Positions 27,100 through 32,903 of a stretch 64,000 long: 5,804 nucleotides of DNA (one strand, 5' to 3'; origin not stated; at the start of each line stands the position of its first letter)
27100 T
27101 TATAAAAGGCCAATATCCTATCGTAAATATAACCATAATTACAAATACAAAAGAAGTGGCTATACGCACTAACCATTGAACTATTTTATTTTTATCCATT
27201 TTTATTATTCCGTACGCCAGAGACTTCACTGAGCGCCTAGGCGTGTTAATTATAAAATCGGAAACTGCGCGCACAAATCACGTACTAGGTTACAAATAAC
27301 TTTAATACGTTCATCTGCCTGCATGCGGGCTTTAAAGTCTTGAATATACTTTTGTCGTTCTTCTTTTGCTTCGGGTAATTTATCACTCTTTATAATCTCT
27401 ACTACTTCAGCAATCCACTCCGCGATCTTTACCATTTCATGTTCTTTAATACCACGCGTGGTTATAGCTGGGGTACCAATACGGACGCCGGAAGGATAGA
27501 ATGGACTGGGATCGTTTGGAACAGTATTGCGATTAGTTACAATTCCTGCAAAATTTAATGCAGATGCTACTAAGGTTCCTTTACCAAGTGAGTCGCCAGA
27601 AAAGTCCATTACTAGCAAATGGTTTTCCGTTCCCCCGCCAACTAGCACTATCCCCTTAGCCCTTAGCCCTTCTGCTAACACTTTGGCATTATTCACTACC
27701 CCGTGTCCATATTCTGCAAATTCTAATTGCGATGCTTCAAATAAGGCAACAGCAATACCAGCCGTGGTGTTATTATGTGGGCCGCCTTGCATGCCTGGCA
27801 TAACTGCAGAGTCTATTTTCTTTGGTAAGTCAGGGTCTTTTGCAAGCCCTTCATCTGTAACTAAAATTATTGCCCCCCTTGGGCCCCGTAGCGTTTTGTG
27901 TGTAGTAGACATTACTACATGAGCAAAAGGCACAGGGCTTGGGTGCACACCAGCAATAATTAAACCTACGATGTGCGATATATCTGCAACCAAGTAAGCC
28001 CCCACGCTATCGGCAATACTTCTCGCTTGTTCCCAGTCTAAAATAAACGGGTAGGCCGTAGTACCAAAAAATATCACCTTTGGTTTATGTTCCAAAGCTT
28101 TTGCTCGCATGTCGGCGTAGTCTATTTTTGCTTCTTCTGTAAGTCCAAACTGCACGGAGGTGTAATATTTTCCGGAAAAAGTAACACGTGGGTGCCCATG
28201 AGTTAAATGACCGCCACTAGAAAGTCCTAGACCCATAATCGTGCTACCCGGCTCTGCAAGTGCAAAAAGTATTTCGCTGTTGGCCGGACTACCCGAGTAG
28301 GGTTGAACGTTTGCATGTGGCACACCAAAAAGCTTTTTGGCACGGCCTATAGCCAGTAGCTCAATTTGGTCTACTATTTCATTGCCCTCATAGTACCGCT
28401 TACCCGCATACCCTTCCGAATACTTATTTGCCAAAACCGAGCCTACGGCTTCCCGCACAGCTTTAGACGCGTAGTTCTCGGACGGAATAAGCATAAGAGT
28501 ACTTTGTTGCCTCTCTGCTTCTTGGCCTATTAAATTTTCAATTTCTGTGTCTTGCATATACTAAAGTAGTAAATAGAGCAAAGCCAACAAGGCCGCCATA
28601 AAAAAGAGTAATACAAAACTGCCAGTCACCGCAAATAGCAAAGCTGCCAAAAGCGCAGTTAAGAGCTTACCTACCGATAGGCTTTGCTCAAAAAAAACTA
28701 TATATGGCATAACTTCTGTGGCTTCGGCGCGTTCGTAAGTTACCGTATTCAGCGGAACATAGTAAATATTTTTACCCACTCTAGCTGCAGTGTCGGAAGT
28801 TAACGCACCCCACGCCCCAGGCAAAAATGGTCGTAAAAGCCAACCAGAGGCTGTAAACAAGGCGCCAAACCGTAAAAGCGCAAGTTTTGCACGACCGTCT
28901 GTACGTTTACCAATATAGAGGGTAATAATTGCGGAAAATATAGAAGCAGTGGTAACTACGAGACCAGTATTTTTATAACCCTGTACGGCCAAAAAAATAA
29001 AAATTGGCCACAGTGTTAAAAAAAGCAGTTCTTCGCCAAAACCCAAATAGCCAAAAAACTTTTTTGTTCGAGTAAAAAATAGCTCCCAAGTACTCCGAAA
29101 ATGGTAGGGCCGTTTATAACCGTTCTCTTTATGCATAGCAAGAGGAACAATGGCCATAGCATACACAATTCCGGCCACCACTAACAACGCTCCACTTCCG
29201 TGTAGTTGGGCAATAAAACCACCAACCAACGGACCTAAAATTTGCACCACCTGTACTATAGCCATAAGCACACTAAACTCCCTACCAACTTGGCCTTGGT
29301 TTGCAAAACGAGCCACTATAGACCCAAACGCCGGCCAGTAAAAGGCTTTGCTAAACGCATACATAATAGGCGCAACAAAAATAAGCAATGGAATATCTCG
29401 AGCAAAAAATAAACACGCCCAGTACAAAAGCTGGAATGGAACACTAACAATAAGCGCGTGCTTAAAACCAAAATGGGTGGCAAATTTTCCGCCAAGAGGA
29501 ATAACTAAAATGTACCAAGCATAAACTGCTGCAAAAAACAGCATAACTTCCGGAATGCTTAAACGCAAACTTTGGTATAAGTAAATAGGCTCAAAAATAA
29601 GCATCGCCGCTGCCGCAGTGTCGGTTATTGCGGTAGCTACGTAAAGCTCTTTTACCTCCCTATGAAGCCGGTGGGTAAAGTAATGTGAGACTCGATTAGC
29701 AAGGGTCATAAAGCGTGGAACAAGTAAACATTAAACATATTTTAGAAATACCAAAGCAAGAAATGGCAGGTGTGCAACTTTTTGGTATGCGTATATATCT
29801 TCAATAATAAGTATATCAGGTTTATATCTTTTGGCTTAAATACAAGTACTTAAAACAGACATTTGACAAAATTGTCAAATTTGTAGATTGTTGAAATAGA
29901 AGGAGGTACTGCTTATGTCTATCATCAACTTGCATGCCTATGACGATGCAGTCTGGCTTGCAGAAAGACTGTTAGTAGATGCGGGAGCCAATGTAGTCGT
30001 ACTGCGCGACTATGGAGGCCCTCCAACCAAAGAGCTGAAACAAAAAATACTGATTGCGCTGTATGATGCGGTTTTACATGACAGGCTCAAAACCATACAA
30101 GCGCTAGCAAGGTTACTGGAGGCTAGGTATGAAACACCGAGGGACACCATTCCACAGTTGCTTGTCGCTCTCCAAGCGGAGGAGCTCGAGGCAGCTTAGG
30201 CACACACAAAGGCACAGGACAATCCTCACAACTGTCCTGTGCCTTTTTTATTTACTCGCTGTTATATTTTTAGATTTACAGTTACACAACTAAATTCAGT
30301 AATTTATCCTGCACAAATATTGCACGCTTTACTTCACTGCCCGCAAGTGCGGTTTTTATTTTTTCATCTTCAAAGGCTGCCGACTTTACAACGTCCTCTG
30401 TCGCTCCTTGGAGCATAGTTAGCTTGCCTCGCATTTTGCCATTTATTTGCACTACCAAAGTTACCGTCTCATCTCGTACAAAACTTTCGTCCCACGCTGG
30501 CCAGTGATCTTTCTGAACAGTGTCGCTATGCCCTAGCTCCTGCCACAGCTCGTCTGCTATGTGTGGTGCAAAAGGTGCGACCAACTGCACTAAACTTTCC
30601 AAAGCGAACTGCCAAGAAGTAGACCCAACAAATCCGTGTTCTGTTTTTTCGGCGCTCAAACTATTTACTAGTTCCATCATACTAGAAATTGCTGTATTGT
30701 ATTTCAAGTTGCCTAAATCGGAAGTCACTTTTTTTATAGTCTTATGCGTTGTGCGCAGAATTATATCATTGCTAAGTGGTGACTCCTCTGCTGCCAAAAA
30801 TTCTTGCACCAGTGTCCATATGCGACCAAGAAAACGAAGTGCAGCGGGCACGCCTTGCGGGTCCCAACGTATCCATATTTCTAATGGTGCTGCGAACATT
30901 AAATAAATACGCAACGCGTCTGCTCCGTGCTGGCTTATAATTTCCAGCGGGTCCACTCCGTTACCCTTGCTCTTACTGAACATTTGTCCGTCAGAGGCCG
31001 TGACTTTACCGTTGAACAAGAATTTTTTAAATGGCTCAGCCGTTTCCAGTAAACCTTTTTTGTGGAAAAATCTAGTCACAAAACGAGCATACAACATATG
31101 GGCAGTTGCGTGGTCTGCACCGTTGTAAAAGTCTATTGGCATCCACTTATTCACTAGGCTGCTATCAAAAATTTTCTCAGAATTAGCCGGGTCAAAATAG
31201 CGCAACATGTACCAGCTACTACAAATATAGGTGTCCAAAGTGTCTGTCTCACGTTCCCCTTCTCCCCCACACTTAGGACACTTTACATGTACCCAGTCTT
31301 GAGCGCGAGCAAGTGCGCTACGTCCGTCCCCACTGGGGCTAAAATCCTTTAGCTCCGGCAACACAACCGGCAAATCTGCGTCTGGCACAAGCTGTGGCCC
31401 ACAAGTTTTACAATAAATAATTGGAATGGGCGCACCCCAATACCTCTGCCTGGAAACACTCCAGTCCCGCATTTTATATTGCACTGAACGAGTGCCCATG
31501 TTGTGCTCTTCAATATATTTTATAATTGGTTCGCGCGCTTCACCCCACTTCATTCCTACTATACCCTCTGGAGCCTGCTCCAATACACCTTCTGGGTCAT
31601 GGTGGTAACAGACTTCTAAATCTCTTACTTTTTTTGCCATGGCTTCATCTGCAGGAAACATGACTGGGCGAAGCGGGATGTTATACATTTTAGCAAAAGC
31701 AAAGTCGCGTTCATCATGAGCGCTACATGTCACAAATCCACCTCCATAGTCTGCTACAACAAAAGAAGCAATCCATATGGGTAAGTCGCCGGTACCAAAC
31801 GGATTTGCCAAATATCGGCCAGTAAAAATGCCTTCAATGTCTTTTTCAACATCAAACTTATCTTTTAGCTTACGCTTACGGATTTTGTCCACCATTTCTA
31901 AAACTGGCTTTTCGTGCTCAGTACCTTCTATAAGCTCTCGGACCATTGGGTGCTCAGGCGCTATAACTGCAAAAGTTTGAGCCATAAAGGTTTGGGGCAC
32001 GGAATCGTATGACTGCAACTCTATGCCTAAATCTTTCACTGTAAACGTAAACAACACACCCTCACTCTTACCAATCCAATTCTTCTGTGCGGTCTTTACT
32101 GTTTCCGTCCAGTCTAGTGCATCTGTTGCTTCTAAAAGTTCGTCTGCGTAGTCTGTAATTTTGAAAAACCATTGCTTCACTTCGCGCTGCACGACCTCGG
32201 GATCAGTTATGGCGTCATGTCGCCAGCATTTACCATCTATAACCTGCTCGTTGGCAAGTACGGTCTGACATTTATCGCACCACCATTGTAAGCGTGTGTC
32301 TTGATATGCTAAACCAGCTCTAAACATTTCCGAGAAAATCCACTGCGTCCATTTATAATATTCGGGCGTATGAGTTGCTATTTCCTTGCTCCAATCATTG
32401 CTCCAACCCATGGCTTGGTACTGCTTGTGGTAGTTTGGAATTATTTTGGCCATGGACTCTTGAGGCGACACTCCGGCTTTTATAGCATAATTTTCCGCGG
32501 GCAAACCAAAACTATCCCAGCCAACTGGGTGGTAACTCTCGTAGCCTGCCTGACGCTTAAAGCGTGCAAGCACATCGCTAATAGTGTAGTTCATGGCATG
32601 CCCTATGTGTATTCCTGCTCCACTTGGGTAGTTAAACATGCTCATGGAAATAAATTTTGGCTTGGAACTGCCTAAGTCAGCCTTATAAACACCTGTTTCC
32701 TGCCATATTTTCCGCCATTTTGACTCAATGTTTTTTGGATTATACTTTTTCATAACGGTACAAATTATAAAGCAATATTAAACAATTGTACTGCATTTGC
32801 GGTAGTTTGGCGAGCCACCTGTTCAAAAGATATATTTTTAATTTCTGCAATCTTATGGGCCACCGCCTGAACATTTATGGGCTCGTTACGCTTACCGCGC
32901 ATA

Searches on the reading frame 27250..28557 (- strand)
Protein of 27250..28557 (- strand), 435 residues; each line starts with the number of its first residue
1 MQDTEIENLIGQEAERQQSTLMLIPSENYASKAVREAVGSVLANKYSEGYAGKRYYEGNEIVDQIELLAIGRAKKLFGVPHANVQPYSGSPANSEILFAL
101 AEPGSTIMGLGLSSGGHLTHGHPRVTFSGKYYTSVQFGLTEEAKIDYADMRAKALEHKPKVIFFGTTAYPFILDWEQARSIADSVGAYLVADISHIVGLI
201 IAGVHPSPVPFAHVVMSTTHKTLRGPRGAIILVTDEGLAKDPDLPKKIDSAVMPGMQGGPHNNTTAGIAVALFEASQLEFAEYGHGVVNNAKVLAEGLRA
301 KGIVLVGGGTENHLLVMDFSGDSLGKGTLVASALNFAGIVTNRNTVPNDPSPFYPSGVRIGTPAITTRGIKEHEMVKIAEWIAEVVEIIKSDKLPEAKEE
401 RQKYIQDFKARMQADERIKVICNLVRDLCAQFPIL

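Call 75: search_protein_families(library=ncbifam, proteins=[window:27250-28557:-], max_evalue=1e-20)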
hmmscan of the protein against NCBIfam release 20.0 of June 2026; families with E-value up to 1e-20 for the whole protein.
window:27250-28557:- (435 aa): 3 families
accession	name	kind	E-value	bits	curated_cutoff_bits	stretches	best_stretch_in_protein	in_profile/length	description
NF000586.1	PRK00011.1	subfamily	2.1e-151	504.3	335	1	3-409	1-402/404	serine hydroxymethyltransferase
NF010094.0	PRK13580.1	equivalog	7.1e-106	354.8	735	2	106-433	170-485/496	glycine hydroxymethyltransferase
TIGR04506.1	F_threo_transal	equivalog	2.2e-35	122.5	650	1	4-396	4-388/609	fluorothreonine transaldolase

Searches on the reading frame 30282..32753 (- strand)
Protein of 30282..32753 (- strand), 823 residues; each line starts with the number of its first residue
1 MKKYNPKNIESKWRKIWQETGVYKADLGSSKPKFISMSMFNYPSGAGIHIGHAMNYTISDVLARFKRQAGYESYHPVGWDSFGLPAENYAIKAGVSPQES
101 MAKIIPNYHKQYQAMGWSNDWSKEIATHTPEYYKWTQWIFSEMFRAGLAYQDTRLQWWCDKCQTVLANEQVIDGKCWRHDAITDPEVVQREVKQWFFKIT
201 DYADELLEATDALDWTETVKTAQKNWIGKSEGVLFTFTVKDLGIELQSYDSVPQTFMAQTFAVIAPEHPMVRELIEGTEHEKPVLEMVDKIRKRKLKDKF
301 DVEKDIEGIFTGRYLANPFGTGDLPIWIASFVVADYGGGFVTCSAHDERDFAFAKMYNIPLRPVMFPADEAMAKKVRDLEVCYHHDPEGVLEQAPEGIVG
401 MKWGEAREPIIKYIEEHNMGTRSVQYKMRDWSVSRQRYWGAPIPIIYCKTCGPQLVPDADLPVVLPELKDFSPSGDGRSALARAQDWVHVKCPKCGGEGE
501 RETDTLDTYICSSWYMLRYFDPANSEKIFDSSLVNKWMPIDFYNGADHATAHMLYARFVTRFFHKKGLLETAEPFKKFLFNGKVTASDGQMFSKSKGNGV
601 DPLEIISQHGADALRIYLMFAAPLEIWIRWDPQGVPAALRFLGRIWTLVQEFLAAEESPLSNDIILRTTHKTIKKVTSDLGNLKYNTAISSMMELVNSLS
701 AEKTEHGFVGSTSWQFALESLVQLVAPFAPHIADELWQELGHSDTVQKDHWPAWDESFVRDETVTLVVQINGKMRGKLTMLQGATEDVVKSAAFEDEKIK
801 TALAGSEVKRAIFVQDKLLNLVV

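Call 75: search_protein_families(library=ncbifam, proteins=[window:30282-32753:-], max_evalue=1e-20)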
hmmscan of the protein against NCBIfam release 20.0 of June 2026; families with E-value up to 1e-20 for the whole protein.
window:30282-32753:- (823 aa): 14 families
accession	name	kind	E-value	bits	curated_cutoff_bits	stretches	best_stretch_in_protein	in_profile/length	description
TIGR00396.1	leuS_bact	equivalog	1.4e-264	880.2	548.4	1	4-823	1-842/843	leucine--tRNA ligase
TIGR00422.1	valS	equivalog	7.6e-75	252.5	612.1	2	427-781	397-744/863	valine--tRNA ligase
NF009687.0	PRK13208.1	equivalog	1.3e-71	241.9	738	2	429-798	396-765/801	valine--tRNA ligase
NF004349.1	PRK05729.1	equivalog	1.5e-64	218.6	704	1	427-763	390-707/860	valine--tRNA ligase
TIGR00392.1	ileS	equivalog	1.1e-60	205.7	621.4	1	427-790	459-841/861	isoleucine--tRNA ligase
NF008957.0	PRK12300.1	subfamily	5.4e-53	180.2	677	1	537-765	577-804/946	leucine--tRNA ligase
TIGR00395.1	leuS_arch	equivalog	1.1e-47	162.6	648.5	1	537-763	571-799/938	leucine--tRNA ligase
NF011492.0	PRK14900.1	equivalog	1.6e-36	125.6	1783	0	427-618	406-559/1044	valine--tRNA ligase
NF000540.1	alt_ValS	exception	1.7e-35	122.2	900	0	428-774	429-776/827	valine--tRNA ligase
TIGR00398.1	metG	equivalog_domain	1.3e-32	113.2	336.35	1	42-227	9-220/530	methionine--tRNA ligase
NF000258.1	MupB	exception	1.2e-30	106.2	1900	0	426-619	436-615/1033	mupirocin-resistant isoleucine--tRNA ligase MupB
NF000257.1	MupA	exception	1.4e-28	99.2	1900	0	413-619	421-613/1024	mupirocin-resistant isoleucine--tRNA ligase MupA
NF008900.0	PRK12267.1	equivalog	3.8e-28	98.4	598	0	33-209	6-175/648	methionine--tRNA ligase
NF001100.0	PRK00133.1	equivalog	1.9e-21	76.3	587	0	47-176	19-145/676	methionine--tRNA ligase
